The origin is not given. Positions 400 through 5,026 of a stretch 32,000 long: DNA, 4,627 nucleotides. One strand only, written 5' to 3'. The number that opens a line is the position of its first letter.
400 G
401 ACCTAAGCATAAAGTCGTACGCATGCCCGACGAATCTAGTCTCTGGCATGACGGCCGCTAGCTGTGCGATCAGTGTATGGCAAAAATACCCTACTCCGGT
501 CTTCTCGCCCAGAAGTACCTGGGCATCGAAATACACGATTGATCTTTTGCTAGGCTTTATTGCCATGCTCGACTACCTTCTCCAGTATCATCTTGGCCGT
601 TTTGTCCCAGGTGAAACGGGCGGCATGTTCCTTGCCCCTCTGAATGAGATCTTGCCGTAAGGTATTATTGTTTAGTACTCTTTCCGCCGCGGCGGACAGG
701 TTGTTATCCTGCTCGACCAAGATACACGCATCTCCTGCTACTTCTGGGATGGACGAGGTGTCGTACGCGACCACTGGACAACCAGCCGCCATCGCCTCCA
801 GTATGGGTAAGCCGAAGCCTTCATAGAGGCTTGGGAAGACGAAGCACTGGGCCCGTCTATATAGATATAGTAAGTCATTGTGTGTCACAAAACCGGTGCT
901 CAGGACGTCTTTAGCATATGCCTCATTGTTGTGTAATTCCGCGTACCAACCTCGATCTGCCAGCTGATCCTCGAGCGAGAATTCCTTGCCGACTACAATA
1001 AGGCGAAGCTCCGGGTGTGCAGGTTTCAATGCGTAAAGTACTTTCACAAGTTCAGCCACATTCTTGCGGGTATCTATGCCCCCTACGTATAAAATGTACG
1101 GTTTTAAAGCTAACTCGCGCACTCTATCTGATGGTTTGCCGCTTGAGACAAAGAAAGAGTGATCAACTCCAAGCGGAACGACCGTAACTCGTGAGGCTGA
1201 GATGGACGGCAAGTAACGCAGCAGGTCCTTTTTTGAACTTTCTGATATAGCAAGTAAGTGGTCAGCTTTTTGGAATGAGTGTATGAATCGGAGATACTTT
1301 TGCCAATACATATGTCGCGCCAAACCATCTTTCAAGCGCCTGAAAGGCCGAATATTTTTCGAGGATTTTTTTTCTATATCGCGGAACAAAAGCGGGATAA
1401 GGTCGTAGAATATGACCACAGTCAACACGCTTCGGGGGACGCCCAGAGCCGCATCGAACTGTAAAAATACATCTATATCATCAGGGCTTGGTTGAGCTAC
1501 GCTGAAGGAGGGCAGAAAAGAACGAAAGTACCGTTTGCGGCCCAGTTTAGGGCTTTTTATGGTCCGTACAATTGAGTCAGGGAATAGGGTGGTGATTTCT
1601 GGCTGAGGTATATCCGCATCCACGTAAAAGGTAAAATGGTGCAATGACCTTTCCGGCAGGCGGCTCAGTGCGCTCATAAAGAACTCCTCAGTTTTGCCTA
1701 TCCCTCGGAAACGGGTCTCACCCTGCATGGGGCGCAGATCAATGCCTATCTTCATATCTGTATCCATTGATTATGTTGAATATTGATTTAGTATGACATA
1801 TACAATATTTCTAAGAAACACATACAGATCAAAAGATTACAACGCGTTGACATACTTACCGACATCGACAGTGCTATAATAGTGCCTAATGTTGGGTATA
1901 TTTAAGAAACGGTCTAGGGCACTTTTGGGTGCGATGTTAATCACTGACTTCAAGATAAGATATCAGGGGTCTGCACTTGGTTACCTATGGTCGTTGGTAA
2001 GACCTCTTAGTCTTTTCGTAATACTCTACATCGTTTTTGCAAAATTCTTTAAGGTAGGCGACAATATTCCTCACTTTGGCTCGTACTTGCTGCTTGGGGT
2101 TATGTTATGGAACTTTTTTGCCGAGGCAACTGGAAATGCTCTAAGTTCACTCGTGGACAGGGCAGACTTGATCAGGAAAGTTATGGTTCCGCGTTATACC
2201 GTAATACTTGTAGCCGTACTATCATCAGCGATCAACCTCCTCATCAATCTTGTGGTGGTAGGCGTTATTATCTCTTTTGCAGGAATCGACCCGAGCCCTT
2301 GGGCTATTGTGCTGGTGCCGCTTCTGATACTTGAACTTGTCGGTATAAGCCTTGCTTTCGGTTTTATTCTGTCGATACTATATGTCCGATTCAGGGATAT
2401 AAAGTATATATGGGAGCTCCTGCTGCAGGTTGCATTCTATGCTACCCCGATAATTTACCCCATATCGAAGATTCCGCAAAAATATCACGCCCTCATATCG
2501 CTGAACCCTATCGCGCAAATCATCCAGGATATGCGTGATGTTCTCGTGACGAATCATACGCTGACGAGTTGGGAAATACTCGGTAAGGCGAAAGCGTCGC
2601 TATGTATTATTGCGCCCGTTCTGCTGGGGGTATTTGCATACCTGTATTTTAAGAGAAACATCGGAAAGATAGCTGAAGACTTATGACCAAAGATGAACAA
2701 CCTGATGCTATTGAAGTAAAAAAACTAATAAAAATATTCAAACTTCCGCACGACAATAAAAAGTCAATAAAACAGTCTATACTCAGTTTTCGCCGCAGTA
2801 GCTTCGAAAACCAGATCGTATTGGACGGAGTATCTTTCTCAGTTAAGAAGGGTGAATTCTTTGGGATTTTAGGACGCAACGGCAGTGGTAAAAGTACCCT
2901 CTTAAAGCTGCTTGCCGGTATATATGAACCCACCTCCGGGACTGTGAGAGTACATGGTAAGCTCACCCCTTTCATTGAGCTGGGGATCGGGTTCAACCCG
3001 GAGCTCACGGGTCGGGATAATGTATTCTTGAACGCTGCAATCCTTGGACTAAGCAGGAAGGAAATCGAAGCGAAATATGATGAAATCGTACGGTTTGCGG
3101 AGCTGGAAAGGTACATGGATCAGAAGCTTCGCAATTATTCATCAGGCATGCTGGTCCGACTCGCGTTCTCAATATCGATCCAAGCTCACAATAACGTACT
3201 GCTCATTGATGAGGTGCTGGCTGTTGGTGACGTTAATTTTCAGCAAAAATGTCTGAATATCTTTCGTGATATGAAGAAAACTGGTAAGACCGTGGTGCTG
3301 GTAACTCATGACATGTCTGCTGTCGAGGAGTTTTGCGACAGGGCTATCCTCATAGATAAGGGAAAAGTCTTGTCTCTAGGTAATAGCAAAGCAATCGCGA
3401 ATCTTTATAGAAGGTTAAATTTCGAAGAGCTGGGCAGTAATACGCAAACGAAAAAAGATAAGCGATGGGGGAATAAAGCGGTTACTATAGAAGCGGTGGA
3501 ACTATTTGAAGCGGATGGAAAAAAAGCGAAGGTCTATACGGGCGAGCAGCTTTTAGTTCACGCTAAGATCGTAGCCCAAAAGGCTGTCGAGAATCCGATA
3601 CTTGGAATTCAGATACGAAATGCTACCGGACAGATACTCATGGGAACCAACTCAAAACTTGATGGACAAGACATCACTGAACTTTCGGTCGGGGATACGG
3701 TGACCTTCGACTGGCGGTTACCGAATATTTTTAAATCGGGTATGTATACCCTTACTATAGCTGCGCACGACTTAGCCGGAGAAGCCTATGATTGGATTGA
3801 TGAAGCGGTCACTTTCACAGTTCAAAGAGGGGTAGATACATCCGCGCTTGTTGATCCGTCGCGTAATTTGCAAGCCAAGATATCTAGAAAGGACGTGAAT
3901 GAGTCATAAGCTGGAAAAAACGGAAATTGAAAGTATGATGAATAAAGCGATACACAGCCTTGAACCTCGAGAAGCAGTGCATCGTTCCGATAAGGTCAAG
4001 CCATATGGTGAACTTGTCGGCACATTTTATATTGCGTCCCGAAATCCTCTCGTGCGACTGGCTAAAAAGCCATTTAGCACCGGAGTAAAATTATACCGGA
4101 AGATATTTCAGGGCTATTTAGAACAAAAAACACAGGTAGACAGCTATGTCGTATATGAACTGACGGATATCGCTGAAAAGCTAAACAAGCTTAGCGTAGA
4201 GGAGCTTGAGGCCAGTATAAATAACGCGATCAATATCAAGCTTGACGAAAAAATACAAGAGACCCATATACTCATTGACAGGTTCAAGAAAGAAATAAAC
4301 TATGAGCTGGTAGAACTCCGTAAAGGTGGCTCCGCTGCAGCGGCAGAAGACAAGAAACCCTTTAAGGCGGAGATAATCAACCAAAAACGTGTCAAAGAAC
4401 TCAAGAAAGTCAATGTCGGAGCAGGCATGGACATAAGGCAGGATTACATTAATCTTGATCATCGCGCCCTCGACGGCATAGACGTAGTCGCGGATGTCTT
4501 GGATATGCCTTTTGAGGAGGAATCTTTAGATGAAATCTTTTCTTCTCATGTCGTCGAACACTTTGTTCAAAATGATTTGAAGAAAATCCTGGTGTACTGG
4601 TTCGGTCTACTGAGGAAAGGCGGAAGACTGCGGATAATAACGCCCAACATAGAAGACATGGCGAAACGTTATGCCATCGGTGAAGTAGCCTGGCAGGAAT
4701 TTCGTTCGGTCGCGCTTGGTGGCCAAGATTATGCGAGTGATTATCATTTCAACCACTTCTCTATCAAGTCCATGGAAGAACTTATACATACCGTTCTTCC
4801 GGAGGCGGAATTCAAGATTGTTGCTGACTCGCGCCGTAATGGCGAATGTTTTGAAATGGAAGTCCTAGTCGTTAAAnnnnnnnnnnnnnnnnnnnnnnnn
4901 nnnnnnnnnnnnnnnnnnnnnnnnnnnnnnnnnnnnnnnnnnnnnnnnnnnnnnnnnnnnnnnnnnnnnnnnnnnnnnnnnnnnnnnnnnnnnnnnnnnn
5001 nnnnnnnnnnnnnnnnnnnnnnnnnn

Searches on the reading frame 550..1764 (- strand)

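Call 28: search_protein_families(library=pfam, proteins=[window:550-1764:-], max_evalue=0.001)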
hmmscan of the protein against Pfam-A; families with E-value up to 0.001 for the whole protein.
window:550-1764:- (404 aa): 5 families
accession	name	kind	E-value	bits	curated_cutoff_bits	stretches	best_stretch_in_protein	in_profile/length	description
PF00534.26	Glycos_transf_1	-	7.4e-32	110.7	26.4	1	221-379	15-171/172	Glycosyl transferases group 1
PF13692.12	Glyco_trans_1_4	-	4.6e-27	95.4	27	1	222-365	2-141/142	Glycosyl transferases group 1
PF13524.12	Glyco_trans_1_2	-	3.8e-10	40.3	25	1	245-394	8-143/144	Glycosyl transferase-like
PF20706.3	GT4-conflict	-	5e-09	36.1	26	1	165-391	145-383/385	Family 4 Glycosyltransferase in conflict systems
PF13439.12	Glyco_transf_4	-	5.1e-07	30.3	28.5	1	148-203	117-169/170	Glycosyltransferase Family 4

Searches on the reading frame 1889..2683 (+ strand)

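Call 28: search_protein_families(library=pfam, proteins=[window:1889-2683:+], max_evalue=0.001)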
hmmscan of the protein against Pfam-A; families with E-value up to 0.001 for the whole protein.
window:1889-2683:+ (265 aa): 1 family
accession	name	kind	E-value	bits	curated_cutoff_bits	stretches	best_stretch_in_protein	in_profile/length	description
PF01061.29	ABC2_membrane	-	3.2e-16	60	26.9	1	13-218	3-209/211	ABC-2 type transporter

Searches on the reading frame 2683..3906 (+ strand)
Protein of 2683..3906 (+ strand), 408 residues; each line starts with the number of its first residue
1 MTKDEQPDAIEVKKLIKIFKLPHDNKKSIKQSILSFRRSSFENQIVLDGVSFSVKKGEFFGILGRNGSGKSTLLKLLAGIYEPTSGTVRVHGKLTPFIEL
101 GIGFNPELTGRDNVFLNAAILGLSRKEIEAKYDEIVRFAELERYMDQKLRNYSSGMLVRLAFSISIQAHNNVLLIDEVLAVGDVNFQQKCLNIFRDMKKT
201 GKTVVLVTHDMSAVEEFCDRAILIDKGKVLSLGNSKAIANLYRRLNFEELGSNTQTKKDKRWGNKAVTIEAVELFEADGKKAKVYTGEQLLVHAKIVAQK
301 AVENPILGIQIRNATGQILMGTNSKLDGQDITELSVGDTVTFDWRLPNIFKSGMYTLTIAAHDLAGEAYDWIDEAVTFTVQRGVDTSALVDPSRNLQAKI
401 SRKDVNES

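Call 28: search_protein_families(library=pfam, proteins=[window:2683-3906:+], max_evalue=0.001)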
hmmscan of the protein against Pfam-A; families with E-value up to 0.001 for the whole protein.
window:2683-3906:+ (408 aa): 3 families
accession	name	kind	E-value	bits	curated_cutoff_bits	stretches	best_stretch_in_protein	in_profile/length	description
PF14524.12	Wzt_C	-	2e-28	99.6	30.4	1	260-390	3-141/143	Wzt C-terminal domain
PF00005.33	ABC_tran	-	7.5e-21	75.6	25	1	47-178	1-135/137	ABC transporter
PF13304.12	AAA_21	-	2.2e-06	28.4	27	0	59-80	1-22/304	AAA domain, putative AbiEii toxin, Type IV TA system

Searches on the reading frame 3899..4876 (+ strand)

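Call 28: search_protein_families(library=pfam, proteins=[window:3899-4876:+], max_evalue=0.001)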
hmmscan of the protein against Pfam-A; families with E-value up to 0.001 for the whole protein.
window:3899-4876:+ (326 aa): 2 families
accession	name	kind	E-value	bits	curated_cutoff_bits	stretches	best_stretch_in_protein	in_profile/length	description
PF08241.18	Methyltransf_11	-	1.6e-08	35.5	21.2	1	176-245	23-94/95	Methyltransferase domain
PF13649.12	Methyltransf_25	-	9.1e-05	23.5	27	1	177-242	27-97/97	Methyltransferase domain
